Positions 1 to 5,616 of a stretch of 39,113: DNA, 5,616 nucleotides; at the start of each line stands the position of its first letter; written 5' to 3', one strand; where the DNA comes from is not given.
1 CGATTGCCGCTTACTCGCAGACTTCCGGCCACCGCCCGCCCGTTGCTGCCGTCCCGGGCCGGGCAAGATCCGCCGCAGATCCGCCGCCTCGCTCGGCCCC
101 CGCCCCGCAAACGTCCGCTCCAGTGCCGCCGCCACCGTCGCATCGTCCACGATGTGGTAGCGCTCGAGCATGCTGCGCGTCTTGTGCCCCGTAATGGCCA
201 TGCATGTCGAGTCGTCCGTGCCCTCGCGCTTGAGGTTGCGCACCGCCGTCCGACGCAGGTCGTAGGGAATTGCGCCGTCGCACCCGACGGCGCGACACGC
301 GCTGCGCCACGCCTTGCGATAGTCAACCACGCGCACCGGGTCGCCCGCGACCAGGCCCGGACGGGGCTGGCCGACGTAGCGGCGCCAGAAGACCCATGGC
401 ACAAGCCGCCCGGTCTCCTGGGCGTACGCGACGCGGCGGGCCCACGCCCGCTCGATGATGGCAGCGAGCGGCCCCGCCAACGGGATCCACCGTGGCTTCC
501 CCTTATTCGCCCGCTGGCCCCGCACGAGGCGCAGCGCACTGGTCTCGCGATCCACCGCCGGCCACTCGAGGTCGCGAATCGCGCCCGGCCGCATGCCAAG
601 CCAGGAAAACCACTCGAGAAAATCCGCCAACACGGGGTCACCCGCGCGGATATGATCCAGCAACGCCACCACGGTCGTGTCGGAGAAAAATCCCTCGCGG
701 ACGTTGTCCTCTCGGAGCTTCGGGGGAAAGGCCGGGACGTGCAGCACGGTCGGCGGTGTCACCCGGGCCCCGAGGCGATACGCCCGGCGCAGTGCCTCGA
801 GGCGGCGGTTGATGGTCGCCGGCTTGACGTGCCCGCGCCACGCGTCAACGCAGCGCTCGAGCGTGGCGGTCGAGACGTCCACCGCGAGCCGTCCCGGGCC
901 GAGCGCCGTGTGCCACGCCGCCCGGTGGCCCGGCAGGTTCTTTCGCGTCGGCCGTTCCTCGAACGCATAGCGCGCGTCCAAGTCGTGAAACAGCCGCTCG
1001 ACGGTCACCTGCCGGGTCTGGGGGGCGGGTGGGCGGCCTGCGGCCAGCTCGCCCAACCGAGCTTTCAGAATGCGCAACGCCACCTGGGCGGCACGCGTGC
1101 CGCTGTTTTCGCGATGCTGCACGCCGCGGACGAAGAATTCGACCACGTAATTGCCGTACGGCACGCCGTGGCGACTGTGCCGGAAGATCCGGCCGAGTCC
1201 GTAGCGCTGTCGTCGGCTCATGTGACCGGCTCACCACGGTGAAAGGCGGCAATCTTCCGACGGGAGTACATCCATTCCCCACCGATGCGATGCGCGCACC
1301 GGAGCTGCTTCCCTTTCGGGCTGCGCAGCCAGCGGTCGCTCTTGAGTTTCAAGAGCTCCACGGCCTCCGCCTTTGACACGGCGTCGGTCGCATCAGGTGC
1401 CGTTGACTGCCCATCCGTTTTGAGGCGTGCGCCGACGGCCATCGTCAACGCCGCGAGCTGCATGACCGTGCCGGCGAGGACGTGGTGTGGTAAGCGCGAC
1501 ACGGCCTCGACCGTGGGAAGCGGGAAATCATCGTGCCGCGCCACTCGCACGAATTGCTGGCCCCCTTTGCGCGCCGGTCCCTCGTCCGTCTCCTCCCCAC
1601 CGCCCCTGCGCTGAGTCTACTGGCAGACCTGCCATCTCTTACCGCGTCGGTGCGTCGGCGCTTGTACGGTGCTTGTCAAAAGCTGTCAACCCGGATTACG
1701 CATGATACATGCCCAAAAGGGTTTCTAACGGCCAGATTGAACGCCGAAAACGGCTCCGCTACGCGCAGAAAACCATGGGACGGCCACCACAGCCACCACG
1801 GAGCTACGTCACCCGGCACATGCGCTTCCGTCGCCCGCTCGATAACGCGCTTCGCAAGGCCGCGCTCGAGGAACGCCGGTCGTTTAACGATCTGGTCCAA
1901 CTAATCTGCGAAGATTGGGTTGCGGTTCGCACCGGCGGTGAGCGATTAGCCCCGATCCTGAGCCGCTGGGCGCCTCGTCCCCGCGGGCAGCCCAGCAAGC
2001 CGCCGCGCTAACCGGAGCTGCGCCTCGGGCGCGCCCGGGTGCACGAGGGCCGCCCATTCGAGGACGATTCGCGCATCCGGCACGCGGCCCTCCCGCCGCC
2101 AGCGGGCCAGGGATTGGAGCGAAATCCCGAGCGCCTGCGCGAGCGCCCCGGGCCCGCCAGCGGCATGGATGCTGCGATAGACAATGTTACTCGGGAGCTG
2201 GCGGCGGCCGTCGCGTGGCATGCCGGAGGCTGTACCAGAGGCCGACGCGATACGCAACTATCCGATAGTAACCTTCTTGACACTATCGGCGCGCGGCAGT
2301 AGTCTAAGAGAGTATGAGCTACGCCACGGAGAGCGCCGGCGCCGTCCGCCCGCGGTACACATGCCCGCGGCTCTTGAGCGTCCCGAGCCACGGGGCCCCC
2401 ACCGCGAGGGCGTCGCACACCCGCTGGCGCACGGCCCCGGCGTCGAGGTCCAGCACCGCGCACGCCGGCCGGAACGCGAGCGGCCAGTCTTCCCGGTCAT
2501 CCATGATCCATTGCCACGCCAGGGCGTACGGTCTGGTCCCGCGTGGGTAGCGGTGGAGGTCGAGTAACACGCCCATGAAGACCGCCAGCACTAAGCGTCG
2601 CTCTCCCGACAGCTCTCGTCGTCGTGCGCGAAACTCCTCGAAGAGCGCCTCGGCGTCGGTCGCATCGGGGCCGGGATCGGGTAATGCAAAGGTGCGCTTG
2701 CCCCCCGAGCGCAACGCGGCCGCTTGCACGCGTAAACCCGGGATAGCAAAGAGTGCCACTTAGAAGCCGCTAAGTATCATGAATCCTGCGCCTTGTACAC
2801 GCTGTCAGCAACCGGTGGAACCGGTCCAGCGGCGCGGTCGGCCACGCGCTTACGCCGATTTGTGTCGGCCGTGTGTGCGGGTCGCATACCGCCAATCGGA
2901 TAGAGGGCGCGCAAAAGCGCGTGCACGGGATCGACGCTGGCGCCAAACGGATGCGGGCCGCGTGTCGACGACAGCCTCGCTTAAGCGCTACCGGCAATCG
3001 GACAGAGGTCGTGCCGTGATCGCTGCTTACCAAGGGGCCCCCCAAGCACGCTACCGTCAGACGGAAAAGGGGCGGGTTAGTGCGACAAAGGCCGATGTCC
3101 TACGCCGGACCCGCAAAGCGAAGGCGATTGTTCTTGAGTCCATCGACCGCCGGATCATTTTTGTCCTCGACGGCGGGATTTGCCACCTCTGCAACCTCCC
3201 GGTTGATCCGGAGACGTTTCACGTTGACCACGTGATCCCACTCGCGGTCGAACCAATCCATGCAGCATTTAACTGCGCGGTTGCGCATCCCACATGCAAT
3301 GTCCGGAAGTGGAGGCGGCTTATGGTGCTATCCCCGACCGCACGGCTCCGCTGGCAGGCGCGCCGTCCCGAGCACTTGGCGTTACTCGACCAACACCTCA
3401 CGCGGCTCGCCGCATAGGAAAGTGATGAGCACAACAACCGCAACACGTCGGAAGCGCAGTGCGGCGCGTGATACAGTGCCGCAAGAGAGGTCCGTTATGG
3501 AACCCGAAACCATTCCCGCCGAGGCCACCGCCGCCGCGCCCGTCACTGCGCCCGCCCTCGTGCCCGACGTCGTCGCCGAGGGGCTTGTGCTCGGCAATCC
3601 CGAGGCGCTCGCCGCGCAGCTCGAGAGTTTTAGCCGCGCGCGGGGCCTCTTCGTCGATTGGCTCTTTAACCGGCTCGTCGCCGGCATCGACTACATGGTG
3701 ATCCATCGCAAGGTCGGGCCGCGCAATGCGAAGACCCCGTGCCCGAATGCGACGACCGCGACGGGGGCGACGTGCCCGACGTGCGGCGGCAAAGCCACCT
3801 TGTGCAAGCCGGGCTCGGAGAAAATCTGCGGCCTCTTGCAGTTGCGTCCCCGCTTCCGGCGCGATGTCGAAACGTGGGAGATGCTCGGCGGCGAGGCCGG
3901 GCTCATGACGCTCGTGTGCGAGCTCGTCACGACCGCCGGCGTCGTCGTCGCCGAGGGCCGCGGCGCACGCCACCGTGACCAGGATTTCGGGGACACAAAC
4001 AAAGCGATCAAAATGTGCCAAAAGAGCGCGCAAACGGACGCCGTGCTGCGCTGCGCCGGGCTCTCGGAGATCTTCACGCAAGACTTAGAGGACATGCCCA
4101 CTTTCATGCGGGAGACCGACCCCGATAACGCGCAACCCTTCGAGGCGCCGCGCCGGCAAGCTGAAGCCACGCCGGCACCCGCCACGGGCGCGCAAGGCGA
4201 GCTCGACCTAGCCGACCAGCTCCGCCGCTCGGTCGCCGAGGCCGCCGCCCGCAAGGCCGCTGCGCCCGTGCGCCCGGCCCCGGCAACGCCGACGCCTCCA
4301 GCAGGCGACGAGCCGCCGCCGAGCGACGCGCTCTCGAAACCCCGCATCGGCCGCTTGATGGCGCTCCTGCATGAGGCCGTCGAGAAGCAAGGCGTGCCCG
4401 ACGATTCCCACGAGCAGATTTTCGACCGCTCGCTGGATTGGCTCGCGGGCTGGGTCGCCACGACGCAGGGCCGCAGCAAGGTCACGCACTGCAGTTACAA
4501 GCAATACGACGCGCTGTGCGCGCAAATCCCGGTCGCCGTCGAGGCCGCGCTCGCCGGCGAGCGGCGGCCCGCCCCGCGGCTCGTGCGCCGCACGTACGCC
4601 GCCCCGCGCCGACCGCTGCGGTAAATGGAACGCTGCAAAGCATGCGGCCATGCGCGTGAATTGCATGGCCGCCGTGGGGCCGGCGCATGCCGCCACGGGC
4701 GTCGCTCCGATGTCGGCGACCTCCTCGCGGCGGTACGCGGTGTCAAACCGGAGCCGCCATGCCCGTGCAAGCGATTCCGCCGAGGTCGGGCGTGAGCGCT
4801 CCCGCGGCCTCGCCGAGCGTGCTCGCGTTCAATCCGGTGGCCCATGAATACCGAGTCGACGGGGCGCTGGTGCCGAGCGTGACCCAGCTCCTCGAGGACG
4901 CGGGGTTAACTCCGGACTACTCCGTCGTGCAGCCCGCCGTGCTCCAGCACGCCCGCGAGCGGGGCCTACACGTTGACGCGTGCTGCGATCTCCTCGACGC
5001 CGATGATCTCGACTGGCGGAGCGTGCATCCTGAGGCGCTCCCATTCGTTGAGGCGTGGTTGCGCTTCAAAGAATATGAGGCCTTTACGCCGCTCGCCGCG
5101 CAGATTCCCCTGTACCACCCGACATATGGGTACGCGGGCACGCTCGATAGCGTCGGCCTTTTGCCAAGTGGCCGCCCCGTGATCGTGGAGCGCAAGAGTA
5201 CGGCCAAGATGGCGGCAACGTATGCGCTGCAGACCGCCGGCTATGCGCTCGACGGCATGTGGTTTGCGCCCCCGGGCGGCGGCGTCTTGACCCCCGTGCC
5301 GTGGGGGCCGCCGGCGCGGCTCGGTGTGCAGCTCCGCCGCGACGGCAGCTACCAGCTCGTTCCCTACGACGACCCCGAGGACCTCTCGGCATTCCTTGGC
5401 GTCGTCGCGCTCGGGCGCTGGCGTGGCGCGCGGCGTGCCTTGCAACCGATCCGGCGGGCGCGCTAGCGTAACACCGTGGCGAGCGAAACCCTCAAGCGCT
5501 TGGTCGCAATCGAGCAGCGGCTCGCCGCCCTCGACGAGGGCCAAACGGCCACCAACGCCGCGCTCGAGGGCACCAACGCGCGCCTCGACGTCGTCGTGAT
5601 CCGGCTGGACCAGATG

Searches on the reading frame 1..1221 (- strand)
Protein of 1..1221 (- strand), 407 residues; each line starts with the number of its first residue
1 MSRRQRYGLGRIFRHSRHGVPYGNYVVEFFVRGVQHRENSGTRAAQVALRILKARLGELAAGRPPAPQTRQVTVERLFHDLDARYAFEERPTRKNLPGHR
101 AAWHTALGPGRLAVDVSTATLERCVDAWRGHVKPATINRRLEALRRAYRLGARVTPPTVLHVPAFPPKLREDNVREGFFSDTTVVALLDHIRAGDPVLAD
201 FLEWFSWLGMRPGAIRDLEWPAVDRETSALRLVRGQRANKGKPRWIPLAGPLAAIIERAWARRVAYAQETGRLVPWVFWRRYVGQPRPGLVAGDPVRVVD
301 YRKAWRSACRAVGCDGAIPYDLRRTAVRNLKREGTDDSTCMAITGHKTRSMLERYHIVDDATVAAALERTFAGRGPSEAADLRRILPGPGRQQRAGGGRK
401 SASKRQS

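Call 60: search_protein_families(library=phrogs, proteins=[window:1-1221:-], max_evalue=0.001)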
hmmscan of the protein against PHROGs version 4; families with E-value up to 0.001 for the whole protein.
window:1-1221:- (407 aa): 2 families
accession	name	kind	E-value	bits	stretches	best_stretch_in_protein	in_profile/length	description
phrog_1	-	integration and excision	3.2e-34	120.2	1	23-368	122-445/611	integrase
phrog_216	-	integration and excision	9e-14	52.2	1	207-367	85-233/301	integrase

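Call 61: search_protein_families(library=pfam, proteins=[window:1-1221:-], max_evalue=0.001)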
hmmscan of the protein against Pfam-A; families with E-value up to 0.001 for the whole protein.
window:1-1221:- (407 aa): 1 family
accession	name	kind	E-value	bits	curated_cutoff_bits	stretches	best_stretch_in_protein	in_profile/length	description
PF00589.27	Phage_integrase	-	1.2e-12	48.4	27.1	1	185-359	9-169/172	Phage integrase family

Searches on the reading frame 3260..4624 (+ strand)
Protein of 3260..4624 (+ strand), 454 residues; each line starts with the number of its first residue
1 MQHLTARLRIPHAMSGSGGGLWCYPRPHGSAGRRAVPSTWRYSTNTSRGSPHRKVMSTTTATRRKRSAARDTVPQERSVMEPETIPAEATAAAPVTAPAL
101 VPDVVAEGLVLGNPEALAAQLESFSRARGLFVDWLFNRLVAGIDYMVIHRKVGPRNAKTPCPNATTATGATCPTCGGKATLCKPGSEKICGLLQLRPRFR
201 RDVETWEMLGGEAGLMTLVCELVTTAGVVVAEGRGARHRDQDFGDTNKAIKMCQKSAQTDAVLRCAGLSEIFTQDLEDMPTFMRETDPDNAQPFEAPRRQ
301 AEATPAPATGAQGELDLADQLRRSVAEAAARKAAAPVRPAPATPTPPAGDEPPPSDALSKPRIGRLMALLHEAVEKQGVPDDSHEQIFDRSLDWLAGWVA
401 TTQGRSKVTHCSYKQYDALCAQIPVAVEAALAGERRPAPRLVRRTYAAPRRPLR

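Call 60: search_protein_families(library=phrogs, proteins=[window:3260-4624:+], max_evalue=0.001)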
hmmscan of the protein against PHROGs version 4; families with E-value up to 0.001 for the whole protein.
window:3260-4624:+ (454 aa): 1 family
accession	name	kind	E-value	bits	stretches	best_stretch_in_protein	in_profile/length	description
phrog_10048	-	unknown function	9.3e-14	52.3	1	177-295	56-185/273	-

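Call 61: search_protein_families(library=pfam, proteins=[window:3260-4624:+], max_evalue=0.001)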
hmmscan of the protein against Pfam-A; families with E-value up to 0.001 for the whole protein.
window:3260-4624:+ (454 aa): 0 families

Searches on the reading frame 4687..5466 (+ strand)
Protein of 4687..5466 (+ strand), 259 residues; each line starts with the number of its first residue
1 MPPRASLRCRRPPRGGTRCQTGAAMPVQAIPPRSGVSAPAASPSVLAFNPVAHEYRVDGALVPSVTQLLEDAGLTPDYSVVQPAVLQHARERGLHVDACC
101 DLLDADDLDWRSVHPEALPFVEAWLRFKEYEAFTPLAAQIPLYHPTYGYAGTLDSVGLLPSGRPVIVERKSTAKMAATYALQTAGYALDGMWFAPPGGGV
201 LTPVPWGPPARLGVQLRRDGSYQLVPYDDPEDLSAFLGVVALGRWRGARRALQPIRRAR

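Call 60: search_protein_families(library=phrogs, proteins=[window:4687-5466:+], max_evalue=0.001)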
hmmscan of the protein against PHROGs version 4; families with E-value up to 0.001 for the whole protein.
window:4687-5466:+ (259 aa): 2 families
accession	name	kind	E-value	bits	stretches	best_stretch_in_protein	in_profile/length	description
phrog_298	-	DNA, RNA and nucleotide metabolism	1.5e-13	51.8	1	47-188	50-209/293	exonuclease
phrog_466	-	DNA, RNA and nucleotide metabolism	1.8e-05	25.2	1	87-187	209-315/446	exonuclease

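Call 61: search_protein_families(library=pfam, proteins=[window:4687-5466:+], max_evalue=0.001)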
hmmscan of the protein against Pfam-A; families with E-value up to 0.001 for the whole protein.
window:4687-5466:+ (259 aa): 0 families
